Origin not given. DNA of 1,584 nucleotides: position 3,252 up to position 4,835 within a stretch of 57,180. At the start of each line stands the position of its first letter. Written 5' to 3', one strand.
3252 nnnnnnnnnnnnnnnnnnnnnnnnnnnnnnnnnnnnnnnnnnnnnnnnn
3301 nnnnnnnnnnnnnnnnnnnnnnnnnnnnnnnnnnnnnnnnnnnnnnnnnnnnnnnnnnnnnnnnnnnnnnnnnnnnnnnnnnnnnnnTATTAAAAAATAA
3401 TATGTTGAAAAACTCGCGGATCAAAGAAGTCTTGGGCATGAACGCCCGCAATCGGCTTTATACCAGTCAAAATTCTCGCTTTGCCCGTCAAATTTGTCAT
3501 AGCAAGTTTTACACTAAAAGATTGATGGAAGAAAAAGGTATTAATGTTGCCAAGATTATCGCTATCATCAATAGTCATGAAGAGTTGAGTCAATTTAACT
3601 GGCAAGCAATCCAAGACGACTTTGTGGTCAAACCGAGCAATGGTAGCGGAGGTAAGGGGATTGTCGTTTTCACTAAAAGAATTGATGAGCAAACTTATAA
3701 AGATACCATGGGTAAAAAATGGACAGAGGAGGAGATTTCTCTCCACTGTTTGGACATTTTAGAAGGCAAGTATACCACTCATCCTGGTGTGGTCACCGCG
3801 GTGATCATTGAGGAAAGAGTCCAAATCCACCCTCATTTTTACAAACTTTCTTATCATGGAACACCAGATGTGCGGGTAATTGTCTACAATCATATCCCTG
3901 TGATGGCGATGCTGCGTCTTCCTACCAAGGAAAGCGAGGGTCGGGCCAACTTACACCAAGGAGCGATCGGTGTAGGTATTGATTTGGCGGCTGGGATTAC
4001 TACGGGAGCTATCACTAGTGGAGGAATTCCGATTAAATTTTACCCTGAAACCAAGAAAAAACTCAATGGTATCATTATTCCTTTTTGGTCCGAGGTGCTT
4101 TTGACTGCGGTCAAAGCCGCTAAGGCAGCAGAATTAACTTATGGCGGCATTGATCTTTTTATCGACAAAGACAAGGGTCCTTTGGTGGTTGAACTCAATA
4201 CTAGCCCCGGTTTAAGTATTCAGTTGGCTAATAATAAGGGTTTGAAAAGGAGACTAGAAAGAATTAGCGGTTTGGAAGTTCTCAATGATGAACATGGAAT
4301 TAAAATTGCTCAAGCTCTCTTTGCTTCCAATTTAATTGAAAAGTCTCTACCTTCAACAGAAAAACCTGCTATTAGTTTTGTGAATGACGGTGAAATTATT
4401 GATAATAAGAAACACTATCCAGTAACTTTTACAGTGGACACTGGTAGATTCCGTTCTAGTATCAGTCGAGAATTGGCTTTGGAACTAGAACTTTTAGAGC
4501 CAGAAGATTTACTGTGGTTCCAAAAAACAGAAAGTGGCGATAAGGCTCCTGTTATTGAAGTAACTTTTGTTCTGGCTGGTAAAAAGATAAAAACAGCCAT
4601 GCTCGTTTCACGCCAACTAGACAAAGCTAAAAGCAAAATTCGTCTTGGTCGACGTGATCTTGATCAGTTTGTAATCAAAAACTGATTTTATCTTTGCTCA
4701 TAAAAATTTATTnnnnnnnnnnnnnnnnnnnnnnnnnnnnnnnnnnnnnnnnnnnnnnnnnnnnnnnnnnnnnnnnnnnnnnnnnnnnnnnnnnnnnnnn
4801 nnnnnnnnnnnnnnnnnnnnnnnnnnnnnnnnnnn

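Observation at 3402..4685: ATP-grasp peptide ligase fused to a RimB-like aspartic protease: writer and eraser in one chain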

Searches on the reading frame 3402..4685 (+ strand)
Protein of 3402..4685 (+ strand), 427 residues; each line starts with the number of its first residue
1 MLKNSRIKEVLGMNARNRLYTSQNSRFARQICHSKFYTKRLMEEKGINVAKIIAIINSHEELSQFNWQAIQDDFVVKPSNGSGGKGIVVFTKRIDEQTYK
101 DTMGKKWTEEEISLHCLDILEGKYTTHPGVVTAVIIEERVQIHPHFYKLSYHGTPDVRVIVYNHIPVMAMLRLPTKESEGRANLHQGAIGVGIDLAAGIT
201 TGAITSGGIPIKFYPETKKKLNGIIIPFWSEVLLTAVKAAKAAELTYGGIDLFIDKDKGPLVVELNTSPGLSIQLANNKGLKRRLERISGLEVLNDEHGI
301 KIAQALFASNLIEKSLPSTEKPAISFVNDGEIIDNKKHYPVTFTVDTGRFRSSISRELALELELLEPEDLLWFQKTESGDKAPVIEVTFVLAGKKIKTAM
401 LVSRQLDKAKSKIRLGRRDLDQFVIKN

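Call 3: search_protein_families(library=pfam, proteins=[window:3402-4685:+], max_evalue=1)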
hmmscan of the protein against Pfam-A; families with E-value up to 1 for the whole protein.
window:3402-4685:+ (427 aa): 10 families
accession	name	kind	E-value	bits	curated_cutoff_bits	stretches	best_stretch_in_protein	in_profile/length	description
PF14397.11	ATPgrasp_ST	-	1.4e-64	218.4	31.4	1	16-289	3-277/278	Sugar-transfer associated ATP-grasp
PF08443.16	RimK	-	2.1e-14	54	21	2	236-272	135-170/188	RimK-like ATP-grasp domain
PF14398.11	ATPgrasp_YheCD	-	6.7e-07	29.3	26.8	2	71-108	48-85/255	YheC/D like ATP-grasp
PF02955.21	GSH-S_ATP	-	3.6e-06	27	23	2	156-193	85-122/175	Prokaryotic glutathione synthetase, ATP-grasp domain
PF01071.24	GARS_A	-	2.1e-05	24.9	27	1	34-103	2-71/194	Phosphoribosylglycinamide synthetase, ATP-grasp (A) domain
PF14305.11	ATPgrasp_TupA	-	2.1e-05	24.6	25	1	33-145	19-123/241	TupA-like ATPgrasp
PF02655.19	ATP-grasp_3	-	4.4e-05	24.1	23.2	1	32-97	1-57/160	ATP-grasp domain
PF03133.20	TTL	-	0.00031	20.5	20.1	1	249-285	239-275/292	Tubulin-tyrosine ligase family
PF07478.18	Dala_Dala_lig_C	-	0.014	15.4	24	1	236-271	142-178/204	D-ala D-ala ligase C-terminus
PF13650.11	Asp_protease_2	-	0.097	13.8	24.3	1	338-366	8-35/90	Aspartyl protease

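Call 4: search_protein_families(library=ncbifam, proteins=[window:3402-4685:+], max_evalue=1)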
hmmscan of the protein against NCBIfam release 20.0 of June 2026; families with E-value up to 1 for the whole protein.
window:3402-4685:+ (427 aa): 30 families (the best 25 are shown)
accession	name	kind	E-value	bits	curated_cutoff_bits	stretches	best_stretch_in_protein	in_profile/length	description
TIGR02291.1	rimK_rel_E_lig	hypoth_equivalog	4.8e-79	265.6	314.2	1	3-297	5-299/317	alpha-L-glutamate ligase-like protein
TIGR00768.1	rimK_fam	subfamily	1.4e-17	64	143.4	3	236-272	222-258/276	RimK family alpha-L-glutamate ligase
NF040720.1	MptN_Meth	equivalog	7.1e-13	48.3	350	2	24-115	91-159/291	tetrahydromethanopterin:alpha-L-glutamate ligase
TIGR02068.2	cya_phycin_syn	equivalog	7.6e-10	37.4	850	2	21-93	200-270/862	cyanophycin synthetase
NF010623.0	PRK14016.1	subfamily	1.4e-09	36.7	877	2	21-90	201-268/871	cyanophycin synthetase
NF002688.0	PRK02471.1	equivalog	5.1e-08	31.7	425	1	20-109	475-563/756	bifunctional glutamate--cysteine ligase GshA/glutathione synthetase GshB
TIGR03103.1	trio_acet_GNAT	equivalog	6.3e-08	31.6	569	1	23-96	286-356/547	N-acetylglutaminylglutamine synthetase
NF002378.0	PRK01372.1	subfamily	2.4e-07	29.8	243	2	27-92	93-155/305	D-alanine--D-alanine ligase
TIGR00877.1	purD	equivalog_domain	5e-07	28.9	288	1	27-106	97-176/425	phosphoribosylamine--glycine ligase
NF038074.1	fam_STM4014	hypoth_equivalog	8.7e-07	28.6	175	1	34-185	116-267/349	STM4014 family protein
TIGR02144.1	LysX_arch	equivalog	1.7e-06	27.3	275.6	1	231-269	216-254/281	lysine biosynthesis protein LysX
NF009110.0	PRK12458.1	subfamily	3.2e-06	26.4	408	1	31-93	132-190/349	glutathione synthetase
NF007764.0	PRK10446.1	equivalog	4.2e-06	26.3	331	1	236-272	233-268/300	30S ribosomal protein S6--L-glutamate ligase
NF053643.1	Ddl_archaea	equivalog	6.2e-06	25.4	500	1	27-112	99-180/367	putative pseudomurein biosynthesis ATP-grasp protein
NF003573.0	PRK05246.1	equivalog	2.6e-05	23.2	272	2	55-93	140-176/316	glutathione synthase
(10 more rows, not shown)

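Call 5: find_homologous_proteins(query=window:3402-4685:+, max_evalue=0.00001)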
Query window:3402-4685:+ (427 aa): 6000 proteins with E <= 0.00001 among 8000 candidates; the best 120 are listed.
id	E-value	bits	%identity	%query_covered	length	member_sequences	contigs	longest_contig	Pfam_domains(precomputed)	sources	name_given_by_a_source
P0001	1.5e-221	754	77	100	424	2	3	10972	PF02955.22,PF14397.12,PF14398.12,PF14305.12,PF08443.17,PF02655.20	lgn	-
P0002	7.8e-213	725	76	99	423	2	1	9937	PF02955.22,PF14397.12,PF08443.17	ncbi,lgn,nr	ncbi:MAG: sugar-transfer associated ATP-grasp domain-containing protein [bacterium]|nr:sugar-transfe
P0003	9.2e-210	715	74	99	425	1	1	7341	PF02955.22,PF14397.12,PF08443.17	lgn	-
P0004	1.1e-207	708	74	98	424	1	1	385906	PF02955.22,PF14397.12,PF08443.17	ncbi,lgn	-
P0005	3.5e-206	703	72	100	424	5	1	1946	PF02955.22,PF14397.12,PF08443.17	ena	-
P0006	4.1e-206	703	73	100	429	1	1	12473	PF02955.22,PF14397.12,PF14305.12,PF08443.17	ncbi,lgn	-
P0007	3.0e-201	687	71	100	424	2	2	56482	PF02955.22,PF14397.12,PF03133.21,PF08443.17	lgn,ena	-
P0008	7.3e-189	646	68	98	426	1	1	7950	PF02955.22,PF14397.12,PF08443.17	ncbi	-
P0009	9.0e-189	646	69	98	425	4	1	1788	PF02955.22,PF14397.12,PF14398.12,PF08443.17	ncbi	-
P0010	3.9e-184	630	67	98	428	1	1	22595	PF02955.22,PF14397.12,PF08443.17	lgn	-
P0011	3.9e-181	621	66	98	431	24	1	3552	PF02955.22,PF14397.12,PF14305.12,PF08443.17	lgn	-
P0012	9.2e-181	619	66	98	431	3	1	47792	PF02955.22,PF14397.12,PF14305.12,PF03133.21,PF08443.17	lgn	-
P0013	1.3e-179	616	66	98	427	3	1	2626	PF02955.22,PF14397.12,PF14305.12,PF08443.17,PF02655.20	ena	-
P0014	4.8e-179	614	65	98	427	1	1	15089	PF02955.22,PF14397.12,PF14305.12,PF08443.17,PF02655.20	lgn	-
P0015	3.3e-178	611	67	97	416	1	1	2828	PF02955.22,PF14397.12,PF14305.12,PF08443.17,PF02655.20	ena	-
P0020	2.1e-158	546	57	99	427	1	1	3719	PF02955.22,PF14397.12,PF08443.17,PF02655.20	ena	-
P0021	4.3e-158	545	59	98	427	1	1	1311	PF02955.22,PF14397.12,PF08443.17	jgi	jgi:alpha-L-glutamate ligase-like protein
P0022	2.5e-157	542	58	99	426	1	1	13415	PF02955.22,PF14397.12,PF08443.17,PF02655.20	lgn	-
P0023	1.2e-155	537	60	98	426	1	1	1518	PF02955.22,PF14397.12,PF08443.17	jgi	jgi:alpha-L-glutamate ligase-like protein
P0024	1.8e-155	536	58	98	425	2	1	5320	PF02955.22,PF14397.12,PF08443.17,PF02655.20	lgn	-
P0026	2.5e-153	529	57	98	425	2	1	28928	PF14397.12,PF14305.12,PF08443.17,PF02655.20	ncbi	-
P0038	9.0e-138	478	53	100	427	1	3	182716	PF02955.22,PF14397.12,PF08443.17,PF02655.20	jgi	jgi:alpha-L-glutamate ligase-like protein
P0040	1.6e-137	477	52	98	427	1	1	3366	PF14397.12,PF08443.17,PF01071.25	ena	-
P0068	3.7e-135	469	54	98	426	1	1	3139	PF14397.12,PF08443.17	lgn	-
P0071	5.3e-135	469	52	98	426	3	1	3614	PF14397.12,PF08443.17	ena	-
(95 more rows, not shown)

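Call 6: search_solved_structures(query=window:3402-4685:+, max_evalue=1)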
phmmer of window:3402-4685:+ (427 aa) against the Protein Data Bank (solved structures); distinct sequences matched with E-value up to 1: 9.
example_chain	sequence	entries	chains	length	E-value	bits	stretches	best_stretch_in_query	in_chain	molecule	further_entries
7qys_A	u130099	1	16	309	1.6e-05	27.4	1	226-280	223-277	Probable alpha-L-glutamate ligase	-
3ugm_A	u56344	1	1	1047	1.6e-05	27.3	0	268-315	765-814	TAL effector AvrBs3/PthA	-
7qyr_A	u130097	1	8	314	0.00023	23.5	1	224-275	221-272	Probable alpha-L-glutamate ligase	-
5zct_A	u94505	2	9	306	0.00072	21.9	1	235-272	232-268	Ribosomal protein S6--L-glutamate ligase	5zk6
4iwx_A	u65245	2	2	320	0.00086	21.6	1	235-272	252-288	Ribosomal protein S6 modification protein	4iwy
4hpz_A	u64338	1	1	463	0.0027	20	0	267-306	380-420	dTale2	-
7lgn_A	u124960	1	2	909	0.61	12.2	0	20-105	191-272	Cyanophycin synthase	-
38jm_X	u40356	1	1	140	0.87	11.7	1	192-250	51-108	TBPHF6-11 protein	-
3ln7_A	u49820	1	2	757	0.93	11.6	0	16-95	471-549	Glutathione biosynthesis bifunctional protein gshAB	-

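Call 20: predict_structure(alignment_id=A1)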
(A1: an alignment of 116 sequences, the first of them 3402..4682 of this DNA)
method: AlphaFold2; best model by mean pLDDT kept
length: 427 residues; sequences in the alignment: 116
mean_pLDDT: 92.5   pTM: 0.73
mean pLDDT of the five models: 92.5, 92.3, 91.2, 89.9, 88.4
residues with pLDDT >= 90: 354; 70-90: 57; 50-70: 12; < 50: 4
segments of 3 or more residues with pLDDT < 50: 1-3
pLDDT, mean of each block of 10 residues (from residue 1): 66 94 96 92 97 96 96 93 88 96 96 97 85 94 93 96 98 95 94 96 96 95 95 99 98 97 96 95 94 96 89 58 93 94 94 96 85 83 94 95 95 96 86
secondary structure, 60 per line:
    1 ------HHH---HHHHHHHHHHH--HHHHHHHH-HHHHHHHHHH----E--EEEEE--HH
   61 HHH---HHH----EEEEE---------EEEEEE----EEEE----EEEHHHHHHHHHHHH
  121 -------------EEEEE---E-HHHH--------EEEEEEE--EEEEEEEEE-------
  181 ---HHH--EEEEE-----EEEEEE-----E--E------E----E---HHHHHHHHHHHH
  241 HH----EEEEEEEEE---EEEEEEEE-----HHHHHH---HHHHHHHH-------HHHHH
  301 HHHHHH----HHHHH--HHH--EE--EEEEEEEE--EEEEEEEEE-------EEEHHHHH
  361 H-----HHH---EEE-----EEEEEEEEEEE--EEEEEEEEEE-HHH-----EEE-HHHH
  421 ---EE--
elements in order: H13-23 H26-33 H35-44 E52-56 H59-63 E74-78 E88-93 E98-101 E106-108 H109-120 E134-138 H144-147 E156-162 E165-173 E189-193 E199-204 H229-242 E247-255 E259-266 H272-277 H281-288 H296-306 H311-315 E327-334 E337-345 E353-355 H356-361 E373-375 E381-391 E394-403 E413-415 H417-420

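Call 25: fold_search(model_id=the predicted structure, library=pdb)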
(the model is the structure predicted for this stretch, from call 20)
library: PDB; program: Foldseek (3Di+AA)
matches with E <= 10: 1038; with E <= 0.001: 382
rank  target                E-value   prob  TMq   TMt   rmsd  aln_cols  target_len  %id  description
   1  3vpb_A                1.1e-10  1.00  0.39  0.57   5.7       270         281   21  ArgX from Sulfolobus tokodaii complexed with LysW/Glu/ADP/Mg/Zn/Sulfate (released 2013-02-27)
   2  3vpb_B                2.4e-10  1.00  0.38  0.56   6.0       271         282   21  ArgX from Sulfolobus tokodaii complexed with LysW/Glu/ADP/Mg/Zn/Sulfate (released 2013-02-27)
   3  5zct_A                5.5e-10  1.00  0.34  0.48   6.2       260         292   21  The crystal structure of the poly-alpha-L-glutamate peptides synthetase RimK at 2.05 angstrom resolution. (released 2018-07-25)
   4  3vpc_C                6.5e-10  1.00  0.37  0.55   5.3       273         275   18  ArgX from Sulfolobus tokodaii complexed with ADP (released 2013-02-27)
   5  7wae_A                1.8e-09  1.00  0.37  0.19  16.4       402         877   17  Trichodesmium erythraeum cyanophycin synthetase 1 (TeCphA1) with ATPgammaS, 4x(beta-Asp-Arg), and aspartate (released 2022-09-07)
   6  7qys_L                2.6e-09  1.00  0.38  0.54   5.4       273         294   20  Crystal structure of RimK from Pseudomonas syringae DC3000 (released 2022-10-05)
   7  7qys_D                3.2e-09  1.00  0.39  0.55   5.2       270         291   20  Crystal structure of RimK from Pseudomonas syringae DC3000 (released 2022-10-05)
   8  5zk6                  3.2e-09  1.00  0.39  0.55   4.4       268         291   20  Crystal structure of RimK complexed with RpsF (released 2019-03-27)
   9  7qys_E                4.5e-09  1.00  0.38  0.54   5.3       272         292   20  Crystal structure of RimK from Pseudomonas syringae DC3000 (released 2022-10-05)
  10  7qys_H                5.6e-09  1.00  0.36  0.53   5.5       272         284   19  Crystal structure of RimK from Pseudomonas syringae DC3000 (released 2022-10-05)
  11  7qys_J                7.0e-09  1.00  0.37  0.53   5.5       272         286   19  Crystal structure of RimK from Pseudomonas syringae DC3000 (released 2022-10-05)
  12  7qys_A                7.4e-09  1.00  0.39  0.55   5.3       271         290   20  Crystal structure of RimK from Pseudomonas syringae DC3000 (released 2022-10-05)
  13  5zct_C                8.8e-09  1.00  0.41  0.58   3.7       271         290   21  The crystal structure of the poly-alpha-L-glutamate peptides synthetase RimK at 2.05 angstrom resolution. (released 2018-07-25)
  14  3vpd_A                8.8e-09  1.00  0.38  0.56   5.0       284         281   18  LysX from Thermus thermophilus complexed with AMP-PNP (released 2013-02-27)
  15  7qys_K                9.3e-09  1.00  0.37  0.54   5.4       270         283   18  Crystal structure of RimK from Pseudomonas syringae DC3000 (released 2022-10-05)
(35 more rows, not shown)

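Call 33: find_related_loci(query=A1, collection=genome_contigs, flank=5000)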
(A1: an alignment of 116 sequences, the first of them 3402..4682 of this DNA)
Query A1 (427 aa) in genome_contigs; peptide patterns used: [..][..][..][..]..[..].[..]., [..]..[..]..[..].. (x = any residue, [..] = any of these).
599 stretches matched a pattern (row limit reached: there are more); 553 encode a relative of the query (tblastn E <= 1e-3); the best 80 are kept; 80 distinct loci.
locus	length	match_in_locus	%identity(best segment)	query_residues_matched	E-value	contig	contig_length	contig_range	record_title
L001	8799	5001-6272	75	3-426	0e+0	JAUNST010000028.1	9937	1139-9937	MAG: bacterium isolate S4R_St_52 NODE_2010_length_9937_cov_5.875531, whole genome shotgun sequence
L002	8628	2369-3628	68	8-426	0e+0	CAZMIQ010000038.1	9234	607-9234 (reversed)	MAG TPA_asm: uncultured Pseudomonadales bacterium isolate SRP241326_co1_242 genome assembly, contig: NODE_9681_length_92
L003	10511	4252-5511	62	8-426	1e-177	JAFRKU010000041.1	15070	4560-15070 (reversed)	Bacterium isolate RGIG2560 Goat_Jejunum.Co__c456254, whole genome shotgun sequence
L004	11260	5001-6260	63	8-426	3e-173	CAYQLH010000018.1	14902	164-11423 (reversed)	MAG TPA_asm: uncultured Pseudomonadales bacterium isolate SRP278969_co1_166 genome assembly, contig: NODE_5329_length_14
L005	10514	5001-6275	73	1-427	0e+0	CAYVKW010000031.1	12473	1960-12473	MAG TPA_asm: uncultured Pseudomonadales bacterium isolate SRP192927_co1_174 genome assembly, contig: NODE_11693_length_1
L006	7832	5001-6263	53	6-425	7e-149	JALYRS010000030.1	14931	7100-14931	MAG: bacterium isolate MDV bin95 SD1455_NODE_550_length_14931_cov_1.183599, whole genome shotgun sequence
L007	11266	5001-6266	52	9-425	1e-141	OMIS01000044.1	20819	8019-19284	bacterium isolate AM_0466 genome assembly, contig: AM_0466_44, whole genome shotgun sequence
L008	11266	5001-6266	50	5-426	4e-141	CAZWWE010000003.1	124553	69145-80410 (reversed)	MAG TPA_asm: uncultured Pseudomonadales bacterium isolate SRP216815_co1_233 genome assembly, contig: NODE_173_length_124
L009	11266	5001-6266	51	5-426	8e-141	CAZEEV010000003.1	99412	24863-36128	MAG TPA_asm: uncultured Pseudomonadales bacterium isolate SRP294416_co1_79 genome assembly, contig: NODE_199_length_9941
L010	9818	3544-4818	50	1-425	9e-141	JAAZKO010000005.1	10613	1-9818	MAG: Candidatus Paceibacterota bacterium isolate AS22ysBPME_311 27386_AS22, whole genome shotgun sequence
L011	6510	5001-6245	50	9-426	7e-140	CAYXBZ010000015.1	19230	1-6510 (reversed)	MAG TPA_asm: uncultured Pseudomonadales bacterium isolate SRP241326_co2_10 genome assembly, contig: NODE_3957_length_192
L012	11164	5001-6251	50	8-425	1e-139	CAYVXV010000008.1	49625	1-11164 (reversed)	MAG TPA_asm: uncultured Pseudomonadales bacterium isolate SRP193661_co2_36 genome assembly, contig: NODE_683_length_4962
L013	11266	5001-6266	50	5-426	2e-139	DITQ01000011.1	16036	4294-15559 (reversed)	MAG TPA_asm: Candidatus Pacebacteria bacterium UBA6180 UBA6180_contig_244309, whole genome shotgun sequence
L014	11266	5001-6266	51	6-426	4e-139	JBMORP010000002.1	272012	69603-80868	MAG: Patescibacteria group bacterium isolate Betzabe_MAG183 MAG183_2, whole genome shotgun sequence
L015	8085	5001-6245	49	9-426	6e-139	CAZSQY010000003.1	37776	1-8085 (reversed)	MAG TPA_asm: uncultured Pseudomonadales bacterium isolate SRP319275_co2_305 genome assembly, contig: NODE_594_length_377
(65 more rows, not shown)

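Call 60: find_encoding_contigs(protein=P0022, flank=2000, max_places=1)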
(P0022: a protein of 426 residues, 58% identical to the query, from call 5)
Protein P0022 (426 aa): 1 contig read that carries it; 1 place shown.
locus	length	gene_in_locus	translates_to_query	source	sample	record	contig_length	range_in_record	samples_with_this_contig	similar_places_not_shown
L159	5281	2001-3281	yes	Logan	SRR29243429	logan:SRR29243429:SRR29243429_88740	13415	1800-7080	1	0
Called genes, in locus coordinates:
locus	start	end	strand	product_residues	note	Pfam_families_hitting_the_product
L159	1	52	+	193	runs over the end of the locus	PF04011:LemA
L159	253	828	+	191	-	-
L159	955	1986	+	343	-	PF14402:7TM_transglut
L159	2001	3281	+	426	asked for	PF14397:ATPgrasp_ST, PF02655:ATP-grasp_3 (faint), PF02955:GSH-S_ATP (faint), PF08443:RimK (faint)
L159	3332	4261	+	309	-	PF08014:MATCAP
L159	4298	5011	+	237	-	PF21694:DNA_pol3_delta_C (weak)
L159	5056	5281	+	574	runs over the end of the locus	PF02878:PGM_PMM_I, PF02879:PGM_PMM_II, PF02880:PGM_PMM_III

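Call 61: find_encoding_contigs(protein=P0026, flank=2000, max_places=1)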
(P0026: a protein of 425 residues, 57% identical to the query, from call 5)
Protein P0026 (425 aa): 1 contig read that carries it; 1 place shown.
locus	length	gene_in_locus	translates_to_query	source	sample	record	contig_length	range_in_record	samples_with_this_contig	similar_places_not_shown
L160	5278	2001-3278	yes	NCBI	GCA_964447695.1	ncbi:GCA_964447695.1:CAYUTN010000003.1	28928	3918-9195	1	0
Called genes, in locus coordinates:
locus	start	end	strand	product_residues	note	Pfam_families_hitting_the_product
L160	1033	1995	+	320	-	PF14402:7TM_transglut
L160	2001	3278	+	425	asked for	PF14305:ATPgrasp_TupA (weak), PF14397:ATPgrasp_ST, PF02655:ATP-grasp_3 (faint), PF08443:RimK (weak)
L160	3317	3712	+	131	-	PF05618:RimB-like (faint)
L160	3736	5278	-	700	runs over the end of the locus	PF00270:DEAD (faint), PF04851:ResIII, PF17757:UvrB_inter, PF27431:UvrB_3rd, PF00271:Helicase_C, PF12344:UvrB, PF02151:UVR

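Call 62: find_encoding_contigs(protein=P0038, flank=2000, max_places=1)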
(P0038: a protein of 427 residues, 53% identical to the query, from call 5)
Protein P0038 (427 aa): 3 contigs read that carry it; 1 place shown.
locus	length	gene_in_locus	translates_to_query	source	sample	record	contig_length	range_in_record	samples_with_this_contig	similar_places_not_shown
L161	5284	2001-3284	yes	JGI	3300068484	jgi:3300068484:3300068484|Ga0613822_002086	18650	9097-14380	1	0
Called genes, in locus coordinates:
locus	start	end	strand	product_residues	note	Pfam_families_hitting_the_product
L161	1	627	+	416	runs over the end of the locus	PF27096:UvrC_M, PF02151:UVR, PF08459:UvrC_RNaseH_dom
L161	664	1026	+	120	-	PF04020:Phage_holin_4_2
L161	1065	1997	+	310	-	PF14402:7TM_transglut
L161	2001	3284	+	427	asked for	PF14397:ATPgrasp_ST, PF02655:ATP-grasp_3 (faint), PF08443:RimK (faint), PF02955:GSH-S_ATP (faint)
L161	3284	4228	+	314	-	PF08014:MATCAP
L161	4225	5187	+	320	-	PF01071:GARS_A, PF08443:RimK (faint)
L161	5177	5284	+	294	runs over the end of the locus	-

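Call 63: find_encoding_contigs(protein=P0040, flank=2000, max_places=1)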
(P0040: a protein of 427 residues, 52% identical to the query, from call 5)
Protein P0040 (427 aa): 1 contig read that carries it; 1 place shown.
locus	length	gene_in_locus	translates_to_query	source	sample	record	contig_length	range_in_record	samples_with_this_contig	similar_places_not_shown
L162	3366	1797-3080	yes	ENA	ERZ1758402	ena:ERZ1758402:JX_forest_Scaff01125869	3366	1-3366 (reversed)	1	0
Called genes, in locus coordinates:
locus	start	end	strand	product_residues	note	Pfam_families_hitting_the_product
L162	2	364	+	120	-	?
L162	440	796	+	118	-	PF04020:Phage_holin_4_2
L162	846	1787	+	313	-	PF14402:7TM_transglut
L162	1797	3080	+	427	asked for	PF14397:ATPgrasp_ST, PF01071:GARS_A (faint), PF08443:RimK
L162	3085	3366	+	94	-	?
